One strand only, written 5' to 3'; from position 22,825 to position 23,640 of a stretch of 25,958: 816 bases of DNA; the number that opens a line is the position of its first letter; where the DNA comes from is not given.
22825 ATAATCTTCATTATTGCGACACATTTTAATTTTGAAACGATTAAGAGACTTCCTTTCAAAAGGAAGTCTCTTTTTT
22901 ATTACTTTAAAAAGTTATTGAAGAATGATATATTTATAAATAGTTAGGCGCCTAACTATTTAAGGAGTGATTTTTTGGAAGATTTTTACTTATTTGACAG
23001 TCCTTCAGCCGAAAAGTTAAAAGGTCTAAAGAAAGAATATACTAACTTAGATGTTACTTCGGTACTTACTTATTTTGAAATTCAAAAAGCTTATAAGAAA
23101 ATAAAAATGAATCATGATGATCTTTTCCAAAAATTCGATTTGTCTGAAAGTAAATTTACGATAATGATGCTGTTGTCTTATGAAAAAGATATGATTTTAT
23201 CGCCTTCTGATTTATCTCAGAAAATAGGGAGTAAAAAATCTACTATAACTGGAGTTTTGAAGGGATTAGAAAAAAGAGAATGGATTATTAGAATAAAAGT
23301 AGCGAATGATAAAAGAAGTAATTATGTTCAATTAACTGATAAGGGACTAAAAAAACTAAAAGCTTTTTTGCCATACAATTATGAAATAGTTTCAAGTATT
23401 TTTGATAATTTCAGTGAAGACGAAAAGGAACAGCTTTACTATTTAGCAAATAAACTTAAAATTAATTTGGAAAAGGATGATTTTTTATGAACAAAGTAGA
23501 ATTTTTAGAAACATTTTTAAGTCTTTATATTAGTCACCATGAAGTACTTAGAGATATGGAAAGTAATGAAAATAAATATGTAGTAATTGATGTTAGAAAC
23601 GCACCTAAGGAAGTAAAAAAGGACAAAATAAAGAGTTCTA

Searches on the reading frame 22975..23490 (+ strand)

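Call 5: search_protein_families(library=pfam, proteins=[window:22975-23490:+])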
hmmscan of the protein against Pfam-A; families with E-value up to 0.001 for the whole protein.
window:22975-23490:+ (171 aa): 4 families
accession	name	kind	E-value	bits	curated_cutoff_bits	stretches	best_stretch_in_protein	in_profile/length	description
PF01047.28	MarR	-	7.3e-12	45.4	24.6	1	56-115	1-58/59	MarR family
PF12802.13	MarR_2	-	1e-07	32.4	27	1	55-115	2-61/61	MarR family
PF22381.2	Staph_reg_Sar_Rot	-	4.7e-07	30.2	27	1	52-129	8-83/85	Transcriptional regulator SarA/Rot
PF13463.12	HTH_27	-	0.00011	22.8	22.2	1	78-124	22-68/68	Winged helix DNA-binding domain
